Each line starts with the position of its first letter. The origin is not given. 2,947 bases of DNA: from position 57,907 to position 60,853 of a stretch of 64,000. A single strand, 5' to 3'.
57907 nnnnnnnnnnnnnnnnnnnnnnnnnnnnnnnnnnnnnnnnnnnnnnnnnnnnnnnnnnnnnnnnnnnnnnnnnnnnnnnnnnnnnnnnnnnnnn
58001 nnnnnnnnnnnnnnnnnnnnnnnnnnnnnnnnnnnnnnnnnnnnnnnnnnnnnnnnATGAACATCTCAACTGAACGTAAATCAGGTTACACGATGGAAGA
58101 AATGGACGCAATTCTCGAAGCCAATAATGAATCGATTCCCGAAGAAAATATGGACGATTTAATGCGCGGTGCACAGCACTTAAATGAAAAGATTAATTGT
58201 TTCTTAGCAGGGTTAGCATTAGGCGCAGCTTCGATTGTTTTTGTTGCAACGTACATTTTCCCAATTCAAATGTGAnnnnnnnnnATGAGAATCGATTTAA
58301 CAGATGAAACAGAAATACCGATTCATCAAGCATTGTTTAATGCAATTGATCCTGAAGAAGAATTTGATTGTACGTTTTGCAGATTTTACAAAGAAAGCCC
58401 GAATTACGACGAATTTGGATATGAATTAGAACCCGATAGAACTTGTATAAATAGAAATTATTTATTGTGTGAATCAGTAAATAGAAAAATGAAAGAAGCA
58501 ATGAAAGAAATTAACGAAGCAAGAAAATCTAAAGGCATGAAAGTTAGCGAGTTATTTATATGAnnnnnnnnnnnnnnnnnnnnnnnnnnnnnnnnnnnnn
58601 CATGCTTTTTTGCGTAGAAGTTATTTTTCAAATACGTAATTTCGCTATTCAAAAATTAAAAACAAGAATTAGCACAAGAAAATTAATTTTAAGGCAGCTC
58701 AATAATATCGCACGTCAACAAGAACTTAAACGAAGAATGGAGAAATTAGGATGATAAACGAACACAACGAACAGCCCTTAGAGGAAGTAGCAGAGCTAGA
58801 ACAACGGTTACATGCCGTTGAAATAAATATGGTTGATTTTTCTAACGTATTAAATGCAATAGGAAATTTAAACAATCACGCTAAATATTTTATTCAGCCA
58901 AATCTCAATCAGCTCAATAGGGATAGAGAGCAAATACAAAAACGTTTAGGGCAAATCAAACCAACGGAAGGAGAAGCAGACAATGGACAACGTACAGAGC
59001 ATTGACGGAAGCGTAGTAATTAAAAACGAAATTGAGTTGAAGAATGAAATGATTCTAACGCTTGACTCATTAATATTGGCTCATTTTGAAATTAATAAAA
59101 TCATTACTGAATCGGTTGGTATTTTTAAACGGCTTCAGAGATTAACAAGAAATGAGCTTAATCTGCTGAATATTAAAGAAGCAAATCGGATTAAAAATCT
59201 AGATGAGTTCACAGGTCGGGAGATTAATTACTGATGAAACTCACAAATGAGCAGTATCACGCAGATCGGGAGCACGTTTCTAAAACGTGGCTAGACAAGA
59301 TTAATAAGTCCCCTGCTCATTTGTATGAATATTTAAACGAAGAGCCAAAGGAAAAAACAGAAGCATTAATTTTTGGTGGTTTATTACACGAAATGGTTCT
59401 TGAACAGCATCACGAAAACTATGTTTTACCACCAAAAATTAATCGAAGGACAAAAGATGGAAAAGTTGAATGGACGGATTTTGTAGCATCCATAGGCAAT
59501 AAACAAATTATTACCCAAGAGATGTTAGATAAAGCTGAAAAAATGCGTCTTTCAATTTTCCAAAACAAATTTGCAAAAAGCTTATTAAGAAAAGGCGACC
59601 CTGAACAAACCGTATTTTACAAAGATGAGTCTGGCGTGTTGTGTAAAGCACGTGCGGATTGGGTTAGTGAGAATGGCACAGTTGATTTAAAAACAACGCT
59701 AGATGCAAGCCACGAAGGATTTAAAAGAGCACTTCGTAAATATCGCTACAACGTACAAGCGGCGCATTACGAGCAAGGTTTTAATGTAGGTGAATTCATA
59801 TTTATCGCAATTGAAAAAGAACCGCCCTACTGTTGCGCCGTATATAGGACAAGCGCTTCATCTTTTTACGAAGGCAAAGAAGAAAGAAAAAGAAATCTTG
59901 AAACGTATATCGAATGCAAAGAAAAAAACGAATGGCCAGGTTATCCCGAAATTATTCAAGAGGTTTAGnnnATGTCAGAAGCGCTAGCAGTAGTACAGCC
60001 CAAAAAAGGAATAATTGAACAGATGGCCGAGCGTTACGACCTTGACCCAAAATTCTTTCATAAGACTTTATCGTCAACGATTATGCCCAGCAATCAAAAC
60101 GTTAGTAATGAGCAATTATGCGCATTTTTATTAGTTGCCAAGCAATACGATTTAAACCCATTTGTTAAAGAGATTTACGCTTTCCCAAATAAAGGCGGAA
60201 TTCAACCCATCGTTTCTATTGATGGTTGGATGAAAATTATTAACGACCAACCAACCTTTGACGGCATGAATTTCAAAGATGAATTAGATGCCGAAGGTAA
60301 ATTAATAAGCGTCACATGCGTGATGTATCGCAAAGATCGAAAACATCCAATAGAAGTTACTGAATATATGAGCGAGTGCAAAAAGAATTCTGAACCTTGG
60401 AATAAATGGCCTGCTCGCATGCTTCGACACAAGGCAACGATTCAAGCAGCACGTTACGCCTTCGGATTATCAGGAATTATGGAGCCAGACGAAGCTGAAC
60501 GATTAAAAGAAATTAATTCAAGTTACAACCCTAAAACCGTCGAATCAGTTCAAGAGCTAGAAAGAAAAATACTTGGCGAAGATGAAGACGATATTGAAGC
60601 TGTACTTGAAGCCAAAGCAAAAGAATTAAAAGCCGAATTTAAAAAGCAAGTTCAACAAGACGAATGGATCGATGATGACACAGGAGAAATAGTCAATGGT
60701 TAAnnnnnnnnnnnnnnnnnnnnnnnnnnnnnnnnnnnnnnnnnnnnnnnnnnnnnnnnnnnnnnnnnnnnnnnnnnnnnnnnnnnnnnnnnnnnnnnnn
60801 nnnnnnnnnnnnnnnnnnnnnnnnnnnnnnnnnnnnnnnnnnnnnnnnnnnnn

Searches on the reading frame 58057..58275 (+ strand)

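Call 6: search_protein_families(library=pfam, proteins=[window:58057-58275:+], max_evalue=1)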
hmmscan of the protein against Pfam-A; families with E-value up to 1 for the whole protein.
window:58057-58275:+ (72 aa): 2 families
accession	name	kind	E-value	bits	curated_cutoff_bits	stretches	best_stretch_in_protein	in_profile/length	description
PF21728.3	PADR1_N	-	0.13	13.2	25.7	1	13-34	28-49/60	PADR1, N-terminal helical domain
PF05713.17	MobC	-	0.16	12.9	23.2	1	22-47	18-43/45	Bacterial mobilisation protein (MobC)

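Call 7: search_protein_families(library=padloc, proteins=[window:58057-58275:+], max_evalue=1)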
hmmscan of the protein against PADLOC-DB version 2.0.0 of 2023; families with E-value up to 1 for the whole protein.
window:58057-58275:+ (72 aa): 0 families

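Call 8: search_protein_families(library=phrogs, proteins=[window:58057-58275:+], max_evalue=1)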
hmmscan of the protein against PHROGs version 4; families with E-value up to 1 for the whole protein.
window:58057-58275:+ (72 aa): 1 family
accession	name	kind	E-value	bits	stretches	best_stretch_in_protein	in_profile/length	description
phrog_8152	-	unknown function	0.069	14.2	1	48-70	11-33/67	-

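Call 32: search_protein_families(library=ncbifam, proteins=[window:58057-58275:+], max_evalue=1)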
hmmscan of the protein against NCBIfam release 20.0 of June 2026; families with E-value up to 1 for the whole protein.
window:58057-58275:+ (72 aa): 2 families
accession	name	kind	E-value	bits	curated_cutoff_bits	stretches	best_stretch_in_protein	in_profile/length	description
NF000993.0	PRK00104.1-2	equivalog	0.0029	17.3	268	1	7-63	163-219/237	segregation/condensation protein A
NF002889.0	PRK03363.1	equivalog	0.048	13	549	1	31-68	16-53/313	electron transfer flavoprotein subunit alpha/FixB family protein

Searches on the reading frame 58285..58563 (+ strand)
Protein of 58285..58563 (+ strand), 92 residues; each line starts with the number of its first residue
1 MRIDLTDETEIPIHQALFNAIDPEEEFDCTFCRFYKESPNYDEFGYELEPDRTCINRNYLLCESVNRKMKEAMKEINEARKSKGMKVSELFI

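Call 6: search_protein_families(library=pfam, proteins=[window:58285-58563:+], max_evalue=1)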
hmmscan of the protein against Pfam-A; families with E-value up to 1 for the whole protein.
window:58285-58563:+ (92 aa): 1 family
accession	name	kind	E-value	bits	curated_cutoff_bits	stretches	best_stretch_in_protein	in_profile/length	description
PF13446.11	RPT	-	0.21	11.9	28.2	1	67-84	36-53/59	A repeated domain in UCH-protein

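Call 7: search_protein_families(library=padloc, proteins=[window:58285-58563:+], max_evalue=1)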
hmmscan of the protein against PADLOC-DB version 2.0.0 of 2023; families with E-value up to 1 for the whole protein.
window:58285-58563:+ (92 aa): 0 families

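Call 8: search_protein_families(library=phrogs, proteins=[window:58285-58563:+], max_evalue=1)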
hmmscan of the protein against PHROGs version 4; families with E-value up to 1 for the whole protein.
window:58285-58563:+ (92 aa): 0 families

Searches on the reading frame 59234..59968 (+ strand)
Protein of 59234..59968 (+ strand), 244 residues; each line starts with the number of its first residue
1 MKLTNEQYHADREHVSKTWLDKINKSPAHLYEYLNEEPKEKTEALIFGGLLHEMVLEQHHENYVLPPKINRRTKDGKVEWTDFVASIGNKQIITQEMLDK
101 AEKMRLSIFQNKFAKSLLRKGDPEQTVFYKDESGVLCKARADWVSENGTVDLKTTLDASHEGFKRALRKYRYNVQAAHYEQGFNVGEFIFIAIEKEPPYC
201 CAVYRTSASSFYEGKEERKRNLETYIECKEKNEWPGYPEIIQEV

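Call 33: search_protein_families(library=phrogs, proteins=[window:59234-59968:+], max_evalue=0.001)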
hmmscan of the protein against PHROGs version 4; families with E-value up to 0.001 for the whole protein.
window:59234-59968:+ (244 aa): 3 families
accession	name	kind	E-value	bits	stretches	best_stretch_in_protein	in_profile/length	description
phrog_412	-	DNA, RNA and nucleotide metabolism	1.5e-68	233.1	1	2-243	143-399/440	exonuclease VIII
phrog_607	-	DNA, RNA and nucleotide metabolism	5.3e-27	95.4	1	3-236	583-858/883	exonuclease VII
phrog_1227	-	DNA, RNA and nucleotide metabolism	2.8e-07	31.1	1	1-235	2-242/268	exonuclease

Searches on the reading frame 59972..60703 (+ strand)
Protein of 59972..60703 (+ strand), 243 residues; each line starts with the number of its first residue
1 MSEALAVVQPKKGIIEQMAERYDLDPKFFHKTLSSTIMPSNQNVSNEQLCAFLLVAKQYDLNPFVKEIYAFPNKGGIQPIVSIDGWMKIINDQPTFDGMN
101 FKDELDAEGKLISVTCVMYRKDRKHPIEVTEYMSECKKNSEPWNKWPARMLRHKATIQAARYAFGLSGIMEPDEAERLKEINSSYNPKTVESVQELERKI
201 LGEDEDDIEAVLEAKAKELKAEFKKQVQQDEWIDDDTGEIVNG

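Call 33: search_protein_families(library=phrogs, proteins=[window:59972-60703:+], max_evalue=0.001)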
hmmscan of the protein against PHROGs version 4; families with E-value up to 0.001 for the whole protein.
window:59972-60703:+ (243 aa): 6 families
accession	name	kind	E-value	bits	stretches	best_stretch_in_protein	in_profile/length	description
phrog_252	-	DNA, RNA and nucleotide metabolism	3.5e-71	240.8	1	15-225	12-225/263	Bet-like ssDNA annealing protein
phrog_10056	-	DNA, RNA and nucleotide metabolism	1.1e-49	170.5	1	40-221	38-237/302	RecT-like ssDNA annealing protein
phrog_2760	-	DNA, RNA and nucleotide metabolism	3e-18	67.2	2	108-216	113-225/257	RecT-like ssDNA annealing protein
phrog_2780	-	DNA, RNA and nucleotide metabolism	2.8e-15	57.6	1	42-236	50-281/369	RecT-like ssDNA annealing protein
phrog_8375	-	unknown function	3.4e-11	43.9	1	18-82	12-78/79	-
phrog_12233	-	DNA, RNA and nucleotide metabolism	1.3e-09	39.2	1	134-180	15-61/158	RecT-like ssDNA annealing protein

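Call 50: find_related_loci(query=window:59972-60703:+, collection=viral_contigs, flank=9000)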
Query window:59972-60703:+ (243 aa) in viral_contigs; peptide patterns used: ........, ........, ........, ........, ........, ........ (x = any residue, [..] = any of these).
23 stretches matched a pattern; 18 encode a relative of the query (tblastn E <= 1e-3); 18 distinct loci.
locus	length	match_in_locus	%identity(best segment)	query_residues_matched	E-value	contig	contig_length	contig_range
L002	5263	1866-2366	65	11-180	9e-77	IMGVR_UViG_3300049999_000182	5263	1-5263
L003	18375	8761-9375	55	5-213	1e-76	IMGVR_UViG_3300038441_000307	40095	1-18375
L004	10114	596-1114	60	9-182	2e-74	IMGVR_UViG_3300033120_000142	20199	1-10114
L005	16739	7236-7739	60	11-179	2e-69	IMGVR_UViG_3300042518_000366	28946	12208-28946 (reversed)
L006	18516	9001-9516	57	9-182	2e-68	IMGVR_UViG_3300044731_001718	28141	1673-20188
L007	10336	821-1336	57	9-182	2e-68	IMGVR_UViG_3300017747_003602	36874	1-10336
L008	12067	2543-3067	54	1-176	5e-60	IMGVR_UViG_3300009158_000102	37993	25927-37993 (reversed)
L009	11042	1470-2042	49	11-205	2e-58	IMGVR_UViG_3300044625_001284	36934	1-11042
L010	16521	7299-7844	50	11-196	3e-58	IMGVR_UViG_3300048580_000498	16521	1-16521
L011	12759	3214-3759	50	11-196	3e-58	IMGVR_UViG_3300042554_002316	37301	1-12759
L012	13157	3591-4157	49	5-196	7e-58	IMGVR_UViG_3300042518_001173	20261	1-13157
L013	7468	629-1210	47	11-200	7e-58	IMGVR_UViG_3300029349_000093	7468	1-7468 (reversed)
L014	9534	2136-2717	47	11-200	2e-57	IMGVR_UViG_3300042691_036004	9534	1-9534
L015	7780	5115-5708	48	5-205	2e-57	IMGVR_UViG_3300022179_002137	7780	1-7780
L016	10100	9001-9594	48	5-205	2e-57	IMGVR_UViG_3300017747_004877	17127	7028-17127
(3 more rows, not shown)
